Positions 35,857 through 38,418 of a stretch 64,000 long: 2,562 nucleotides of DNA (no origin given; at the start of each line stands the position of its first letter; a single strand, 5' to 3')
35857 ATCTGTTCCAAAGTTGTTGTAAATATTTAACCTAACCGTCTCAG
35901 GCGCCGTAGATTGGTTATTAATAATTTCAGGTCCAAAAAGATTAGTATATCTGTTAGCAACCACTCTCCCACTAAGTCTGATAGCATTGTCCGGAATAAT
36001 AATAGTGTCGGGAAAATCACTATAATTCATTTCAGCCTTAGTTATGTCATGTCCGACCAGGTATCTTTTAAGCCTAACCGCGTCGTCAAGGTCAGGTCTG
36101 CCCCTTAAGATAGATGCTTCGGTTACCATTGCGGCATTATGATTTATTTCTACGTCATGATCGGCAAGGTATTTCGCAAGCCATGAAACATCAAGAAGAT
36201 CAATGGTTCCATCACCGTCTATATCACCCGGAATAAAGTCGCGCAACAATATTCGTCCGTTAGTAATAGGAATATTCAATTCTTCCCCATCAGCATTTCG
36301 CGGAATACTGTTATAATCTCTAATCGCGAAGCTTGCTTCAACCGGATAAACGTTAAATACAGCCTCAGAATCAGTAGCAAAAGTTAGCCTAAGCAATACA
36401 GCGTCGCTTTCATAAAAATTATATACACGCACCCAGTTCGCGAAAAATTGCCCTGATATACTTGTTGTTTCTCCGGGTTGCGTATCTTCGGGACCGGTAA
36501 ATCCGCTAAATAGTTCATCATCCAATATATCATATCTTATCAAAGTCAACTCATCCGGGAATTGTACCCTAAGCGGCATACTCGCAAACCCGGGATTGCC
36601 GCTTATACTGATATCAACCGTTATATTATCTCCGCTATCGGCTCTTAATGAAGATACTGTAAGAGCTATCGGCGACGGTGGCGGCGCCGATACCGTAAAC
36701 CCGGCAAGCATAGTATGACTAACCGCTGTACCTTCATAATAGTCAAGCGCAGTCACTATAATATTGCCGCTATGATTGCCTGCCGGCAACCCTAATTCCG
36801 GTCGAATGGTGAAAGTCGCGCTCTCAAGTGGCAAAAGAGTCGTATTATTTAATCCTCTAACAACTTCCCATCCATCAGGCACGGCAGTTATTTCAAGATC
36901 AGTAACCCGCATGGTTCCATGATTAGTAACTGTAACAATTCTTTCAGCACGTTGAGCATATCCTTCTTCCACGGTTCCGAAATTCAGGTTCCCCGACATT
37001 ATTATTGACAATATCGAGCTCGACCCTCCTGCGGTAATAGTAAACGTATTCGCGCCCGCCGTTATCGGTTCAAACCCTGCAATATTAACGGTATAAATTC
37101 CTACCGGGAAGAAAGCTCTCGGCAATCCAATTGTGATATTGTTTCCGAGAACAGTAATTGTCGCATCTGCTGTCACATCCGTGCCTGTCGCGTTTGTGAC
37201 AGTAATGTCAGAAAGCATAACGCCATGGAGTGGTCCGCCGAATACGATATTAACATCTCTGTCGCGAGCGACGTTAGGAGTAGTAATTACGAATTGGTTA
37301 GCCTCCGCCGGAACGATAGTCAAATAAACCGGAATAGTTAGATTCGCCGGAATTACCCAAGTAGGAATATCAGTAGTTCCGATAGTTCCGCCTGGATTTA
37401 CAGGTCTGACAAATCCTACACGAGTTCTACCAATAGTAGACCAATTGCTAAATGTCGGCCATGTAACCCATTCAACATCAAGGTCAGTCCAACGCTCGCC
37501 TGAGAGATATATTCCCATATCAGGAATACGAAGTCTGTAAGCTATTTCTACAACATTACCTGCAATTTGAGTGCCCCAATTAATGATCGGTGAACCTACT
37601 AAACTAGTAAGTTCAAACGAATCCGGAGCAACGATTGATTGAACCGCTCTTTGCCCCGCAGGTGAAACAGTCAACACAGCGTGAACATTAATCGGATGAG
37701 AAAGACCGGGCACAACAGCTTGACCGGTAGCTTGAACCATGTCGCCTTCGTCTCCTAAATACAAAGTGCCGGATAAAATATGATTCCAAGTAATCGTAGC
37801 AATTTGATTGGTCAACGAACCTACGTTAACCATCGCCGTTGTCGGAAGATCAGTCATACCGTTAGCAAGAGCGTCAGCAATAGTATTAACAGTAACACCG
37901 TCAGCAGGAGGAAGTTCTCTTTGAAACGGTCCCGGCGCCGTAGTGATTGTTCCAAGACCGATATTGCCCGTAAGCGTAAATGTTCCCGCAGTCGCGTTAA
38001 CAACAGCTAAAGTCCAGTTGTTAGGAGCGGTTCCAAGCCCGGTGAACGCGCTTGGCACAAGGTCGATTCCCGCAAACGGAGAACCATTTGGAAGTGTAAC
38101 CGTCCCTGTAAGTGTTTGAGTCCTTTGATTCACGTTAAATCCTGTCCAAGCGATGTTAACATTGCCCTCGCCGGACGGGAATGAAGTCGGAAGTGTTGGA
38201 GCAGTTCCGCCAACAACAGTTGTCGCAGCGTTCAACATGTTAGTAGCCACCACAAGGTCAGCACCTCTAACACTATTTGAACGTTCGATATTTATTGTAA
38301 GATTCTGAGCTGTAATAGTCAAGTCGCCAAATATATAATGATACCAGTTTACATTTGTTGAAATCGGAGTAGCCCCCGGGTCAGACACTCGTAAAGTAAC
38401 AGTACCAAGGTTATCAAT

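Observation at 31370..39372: Three-gene cohesin / dockerin / SLH operon: cellulosome-style docking with no carbohydrate-active enzymes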

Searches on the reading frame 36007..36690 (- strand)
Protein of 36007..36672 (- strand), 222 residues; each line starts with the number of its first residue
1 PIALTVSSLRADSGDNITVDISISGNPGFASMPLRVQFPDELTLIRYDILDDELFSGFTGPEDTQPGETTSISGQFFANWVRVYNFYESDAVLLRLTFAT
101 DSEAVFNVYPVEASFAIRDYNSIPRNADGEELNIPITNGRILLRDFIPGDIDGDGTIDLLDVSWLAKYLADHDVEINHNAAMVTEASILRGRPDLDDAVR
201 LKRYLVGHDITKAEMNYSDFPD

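Call 15: search_protein_families(library=pfam, proteins=[window:36007-36672:-], max_evalue=10)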
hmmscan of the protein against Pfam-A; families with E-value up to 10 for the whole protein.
seq(222 aa): 2 families
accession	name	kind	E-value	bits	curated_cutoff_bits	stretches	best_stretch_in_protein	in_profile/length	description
PF00404.24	Dockerin_1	-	7e-06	26.6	22.9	1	148-181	1-36/57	Dockerin type I domain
PF00963.24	Cohesin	-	0.00093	19.8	24.1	1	3-110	2-111/139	Cohesin domain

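Call 70: search_solved_structures(query=A3, max_evalue=0.01, show_alignments=2)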
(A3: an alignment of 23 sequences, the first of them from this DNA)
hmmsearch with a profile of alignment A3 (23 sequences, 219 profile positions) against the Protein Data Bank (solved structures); distinct sequences matched with E-value up to 0.01: 44.
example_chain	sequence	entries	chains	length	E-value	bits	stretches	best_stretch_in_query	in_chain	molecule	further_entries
8x39_A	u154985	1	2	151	7.1e-15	58.4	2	151-214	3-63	Serine protease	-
8x3a_A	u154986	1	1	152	7.3e-15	58.3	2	151-214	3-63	Serine protease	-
1daq_A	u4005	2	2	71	1.1e-11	48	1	151-212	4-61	ENDOGLUCANASE SS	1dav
2mte_A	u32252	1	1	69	1.2e-11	47.8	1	152-212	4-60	Cellulose 1,4-beta-cellobiosidase (reducing end) CelS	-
4fl4_A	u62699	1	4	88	6.7e-11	45.4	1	148-212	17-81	Glycoside hydrolase family 9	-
4cj0_A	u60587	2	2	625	1.4e-09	41.1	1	150-212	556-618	ENDOGLUCANASE D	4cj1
1clc_A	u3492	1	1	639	1.4e-09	41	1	150-212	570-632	ENDOGLUCANASE CELD; EC: 3.2.1.4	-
6kg9_A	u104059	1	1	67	5e-09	39.3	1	150-209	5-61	And cellulose-binding endoglucanase family 9 CelL ortholog dockerin domain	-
2ccl_B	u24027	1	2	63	8.4e-09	38.5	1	151-211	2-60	ENDO-1,4-BETA-XYLANASE Y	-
6kge_D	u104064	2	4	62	1e-08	38.2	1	150-209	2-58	And cellulose-binding endoglucanase family 9 CelL ortholog dockerin domain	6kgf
6kgc_B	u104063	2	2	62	1.3e-08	37.9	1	150-209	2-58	And cellulose-binding endoglucanase family 9 CelL ortholog dockerin domain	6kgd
8zvk_A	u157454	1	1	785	2.8e-08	36.8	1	149-211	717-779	AaBgIC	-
1ohz_B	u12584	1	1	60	3e-08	36.7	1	153-211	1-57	ENDO-1,4-BETA-XYLANASE Y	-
2yik_A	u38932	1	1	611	7e-08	35.5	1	150-210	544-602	ENDOGLUCANASE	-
4uyp_B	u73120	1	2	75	8.3e-08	35.3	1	151-213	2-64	Cellulosomal scaffoldin adaptor protein B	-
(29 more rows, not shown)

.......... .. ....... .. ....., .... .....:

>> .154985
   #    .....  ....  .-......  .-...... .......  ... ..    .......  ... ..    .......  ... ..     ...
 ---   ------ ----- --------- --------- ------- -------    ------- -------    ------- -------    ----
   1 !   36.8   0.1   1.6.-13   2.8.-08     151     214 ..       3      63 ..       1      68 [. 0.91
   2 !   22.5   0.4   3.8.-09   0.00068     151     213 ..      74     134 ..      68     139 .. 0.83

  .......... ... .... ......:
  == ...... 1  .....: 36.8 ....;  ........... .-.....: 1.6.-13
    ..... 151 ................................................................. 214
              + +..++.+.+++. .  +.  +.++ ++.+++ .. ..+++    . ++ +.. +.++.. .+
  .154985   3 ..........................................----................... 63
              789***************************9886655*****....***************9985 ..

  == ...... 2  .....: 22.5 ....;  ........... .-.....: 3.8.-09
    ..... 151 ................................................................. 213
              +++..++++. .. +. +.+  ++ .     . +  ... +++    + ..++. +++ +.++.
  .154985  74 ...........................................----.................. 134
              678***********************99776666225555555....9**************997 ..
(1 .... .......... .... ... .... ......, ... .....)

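Call 73: find_related_loci(query=A4, collection=genome_contigs, flank=10000)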
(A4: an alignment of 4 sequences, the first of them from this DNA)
Query A4 (221 aa) in genome_contigs; peptide patterns used: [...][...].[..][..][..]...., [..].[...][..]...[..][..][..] (x = any residue, [..] = any of these).
47 stretches matched a pattern; 1 encode a relative of the query (tblastn E <= 1e-3); 1 distinct loci.
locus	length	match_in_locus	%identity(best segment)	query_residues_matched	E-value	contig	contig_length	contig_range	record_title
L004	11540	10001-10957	29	10-216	2e-15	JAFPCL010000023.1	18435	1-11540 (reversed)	MAG: Clostridia bacterium isolate RGIG1017 Dairy_cattle_Rectum.Co__c418318, whole genome shotgun sequence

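Call 77: search_protein_families(library=pfam, proteins=[L004:6625-7854:+, L004:8003-8848:+, L004:8876-10561:+, L004:10574-11329:+, L004:4709-6451:+, L004:3280-4644:+], max_evalue=0.001)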
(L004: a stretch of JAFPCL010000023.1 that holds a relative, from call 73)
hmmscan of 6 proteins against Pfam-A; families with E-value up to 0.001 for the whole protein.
L004:6625-7854:+ (409 aa): 3 families
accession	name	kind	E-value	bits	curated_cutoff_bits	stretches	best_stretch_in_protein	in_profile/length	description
PF13173.12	AAA_14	-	6.3e-32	110.7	27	1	35-161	3-129/129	AAA domain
PF13635.12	DUF4143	-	5.8e-15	55.8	28.1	1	209-355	3-158/160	Domain of unknown function (DUF4143)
PF01637.24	ATPase_2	-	0.00014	22.2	33.2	1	20-77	4-63/225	ATPase domain predominantly from Archaea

L004:8003-8848:+ (281 aa): 2 families
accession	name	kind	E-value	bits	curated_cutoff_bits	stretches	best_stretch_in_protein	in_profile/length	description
PF00589.27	Phage_integrase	-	4.2e-27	95.4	27.1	1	105-264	2-168/172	Phage integrase family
PF02899.23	Phage_int_SAM_1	-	5.8e-09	36.5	22.3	1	11-81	1-78/83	Phage integrase, N-terminal SAM-like domain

L004:8876-10561:+ (561 aa): 4 families
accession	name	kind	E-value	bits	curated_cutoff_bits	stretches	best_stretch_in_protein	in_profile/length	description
PF13306.12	LRR_5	-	3.6e-44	150.2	27.7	2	93-207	11-123/127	BspA type Leucine rich repeat region (6 copies)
PF02368.24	Big_2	-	3.7e-14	52.9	22.8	1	259-335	1-78/79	Bacterial Ig-like domain (group 2)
PF00963.24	Cohesin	-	6.1e-10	39.9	24.1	1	356-464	2-120/139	Cohesin domain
PF00404.24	Dockerin_1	-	2.7e-09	37.5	22.9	1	499-553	1-56/57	Dockerin type I domain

L004:10574-11329:+ (251 aa): 1 family
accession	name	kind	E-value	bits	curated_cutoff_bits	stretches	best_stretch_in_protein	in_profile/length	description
PF00963.24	Cohesin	-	2.8e-12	47.4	24.1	1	26-127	2-115/139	Cohesin domain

L004:4709-6451:+ (580 aa): 3 families
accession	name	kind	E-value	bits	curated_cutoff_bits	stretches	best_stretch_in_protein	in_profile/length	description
PF00664.28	ABC_membrane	-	2.3e-45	155.9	28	1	23-294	3-273/274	ABC transporter transmembrane region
PF00005.33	ABC_tran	-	1.7e-34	119.8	25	1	358-507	1-137/137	ABC transporter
PF02463.25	SMC_N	-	3.7e-08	33.5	40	1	391-551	103-213/220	RecF/RecN/SMC N terminal domain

L004:3280-4644:+ (454 aa): 1 family
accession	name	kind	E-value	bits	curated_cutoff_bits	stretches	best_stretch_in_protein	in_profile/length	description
PF00285.26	Citrate_synt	-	1.6e-113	379.8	27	1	46-438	3-357/357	Citrate synthase, C-terminal domain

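Call 80: predict_structure(alignment_id=A3)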
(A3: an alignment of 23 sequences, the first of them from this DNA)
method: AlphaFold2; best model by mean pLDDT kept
length: 221 residues; sequences in the alignment: 23
mean_pLDDT: 93.6   pTM: 0.78
mean pLDDT of the five models: 93.6, 93.4, 92.8, 92.8, 92.3
residues with pLDDT >= 90: 192; 70-90: 23; 50-70: 2; < 50: 4
segments of 3 or more residues with pLDDT < 50: 218-221
pLDDT, mean of each block of 10 residues (from residue 1): 85 95 97 96 98 96 96 98 97 91 97 96 97 97 96 90 95 97 94 93 94 70 40
secondary structure, 60 per line:
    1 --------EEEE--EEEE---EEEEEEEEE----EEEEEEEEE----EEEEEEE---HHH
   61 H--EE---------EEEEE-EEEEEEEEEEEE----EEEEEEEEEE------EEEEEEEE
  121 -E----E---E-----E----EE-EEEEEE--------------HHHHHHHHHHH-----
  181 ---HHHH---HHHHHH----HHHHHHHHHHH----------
elements in order: E9-12 E15-18 E22-30 E35-43 E48-54 H58-61 E75-79 E81-92 E97-106 E113-120 E145-150 H165-175 H184-187 H191-196 H201-211

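Call 83: fold_search(model_id=the predicted structure, library=pdb)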
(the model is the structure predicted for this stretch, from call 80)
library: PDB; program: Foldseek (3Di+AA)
matches with E <= 10: 1986; with E <= 0.001: 92
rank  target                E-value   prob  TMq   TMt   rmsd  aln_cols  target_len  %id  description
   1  6kgf_A                2.2e-11  1.00  0.52  0.78   3.1       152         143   15  Crystal structure of CaDoc0917(R16D)-CaCohA2 complex at pH 8.2 (released 2020-07-08)
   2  6kge_A                2.9e-11  1.00  0.52  0.78   3.2       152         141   16  Crystal structure of CaDoc0917(R16D)-CaCohA2 complex at pH 5.5 (released 2020-07-08)
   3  6kgd_A                4.3e-11  1.00  0.53  0.78   2.9       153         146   16  Crystal structure of CaDoc0917(R49D)-CaCohA2 complex at pH 8.0 (released 2020-07-08)
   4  6kgc_A                8.5e-11  1.00  0.53  0.79   2.9       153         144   16  Crystal structure of CaDoc0917(R49D)-CaCohA2 complex at pH 5.4 (released 2020-07-08)
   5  4ums                  1.3e-10  1.00  0.52  0.73   3.5       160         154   16  The crystal structure of the seventh ScaB type I cohesin from Pseudobacteroides cellulosolvens (released 2015-05-06)
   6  6kgf_C                1.4e-10  1.00  0.53  0.77   2.9       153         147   16  Crystal structure of CaDoc0917(R16D)-CaCohA2 complex at pH 8.2 (released 2020-07-08)
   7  3ul4_A                4.9e-10  1.00  0.52  0.79   2.9       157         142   13  Crystal structure of Coh-OlpA(Cthe_3080)-Doc918(Cthe_0918) complex: A novel type I Cohesin-Dockerin complex from Clost (released 2012-11-28)
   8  2xdh                  8.2e-10  1.00  0.51  0.79   3.3       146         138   14  Non-cellulosomal cohesin from the hyperthermophilic archaeon Archaeoglobus fulgidus (released 2010-05-26)
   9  4uyp_C                9.7e-10  1.00  0.52  0.76   3.4       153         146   18  High resolution structure of the third cohesin ScaC in complex with the ScaB dockerin with a mutation in the N-termina (released 2015-04-15)
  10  4uyp_A                2.5e-09  1.00  0.52  0.78   3.4       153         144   18  High resolution structure of the third cohesin ScaC in complex with the ScaB dockerin with a mutation in the N-termina (released 2015-04-15)
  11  4uyq_A                3.2e-09  1.00  0.51  0.77   3.3       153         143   17  High resolution structure of the third cohesin ScaC in complex with the ScaB dockerin with a mutation in the C-termina (released 2015-04-15)
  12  5n5p_A                4.5e-09  1.00  0.48  0.74   3.0       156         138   15  Crystal structure of Ruminococcus flavefaciens' type III complex containing the fifth cohesin from scaffoldin B and th (released 2018-02-28)
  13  3kcp_A                5.0e-09  1.00  0.51  0.38   5.0       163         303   17  Crystal structure of interacting Clostridium thermocellum multimodular components (released 2010-02-09)
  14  1aoh_A                5.3e-09  1.00  0.51  0.76   4.4       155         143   16  SINGLE COHESIN DOMAIN FROM THE SCAFFOLDING PROTEIN CIPA OF THE CLOSTRIDIUM THERMOCELLUM CELLULOSOME (released 1998-07-08)
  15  5n5p_C                5.6e-09  1.00  0.50  0.77   3.0       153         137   16  Crystal structure of Ruminococcus flavefaciens' type III complex containing the fifth cohesin from scaffoldin B and th (released 2018-02-28)
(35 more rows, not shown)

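Call 103: search_dna_similar(query=window:36028-36690:-, collection=plasmids, mode=protein, max_evalue=0.00001, max_rows=15)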
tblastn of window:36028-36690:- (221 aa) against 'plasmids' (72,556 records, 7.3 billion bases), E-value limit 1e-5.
No match.

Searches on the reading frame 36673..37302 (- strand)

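Call 15: search_protein_families(library=pfam, proteins=[window:36673-37302:-], max_evalue=10)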
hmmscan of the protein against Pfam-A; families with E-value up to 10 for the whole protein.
seq(210 aa): 3 families
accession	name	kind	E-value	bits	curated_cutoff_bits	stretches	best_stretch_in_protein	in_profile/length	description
PF10633.15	NPCBM_assoc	-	0.028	15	24.4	1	123-162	11-52/78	NPCBM-associated, NEW3 domain of alpha-galactosidase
PF12985.13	DUF3869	-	0.082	13.6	24.5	1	33-58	11-36/85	Domain of unknown function (DUF3869)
PF22704.2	CBM13-like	-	0.11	13.1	30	1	27-94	13-76/82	Alpha-galactosidase, CBM13 domain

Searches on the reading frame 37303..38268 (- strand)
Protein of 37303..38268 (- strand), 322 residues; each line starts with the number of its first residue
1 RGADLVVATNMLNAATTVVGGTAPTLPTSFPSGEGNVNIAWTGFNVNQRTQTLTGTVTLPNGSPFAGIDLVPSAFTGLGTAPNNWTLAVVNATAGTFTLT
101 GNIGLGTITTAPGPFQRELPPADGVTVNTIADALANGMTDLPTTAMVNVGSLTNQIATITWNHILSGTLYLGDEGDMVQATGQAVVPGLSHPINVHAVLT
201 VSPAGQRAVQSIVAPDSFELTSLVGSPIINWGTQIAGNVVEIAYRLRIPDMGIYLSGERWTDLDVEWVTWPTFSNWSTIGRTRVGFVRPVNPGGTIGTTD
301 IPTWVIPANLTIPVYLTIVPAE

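Call 15: search_protein_families(library=pfam, proteins=[window:37303-38268:-], max_evalue=10)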
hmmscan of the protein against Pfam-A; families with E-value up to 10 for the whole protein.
seq(322 aa): 0 families
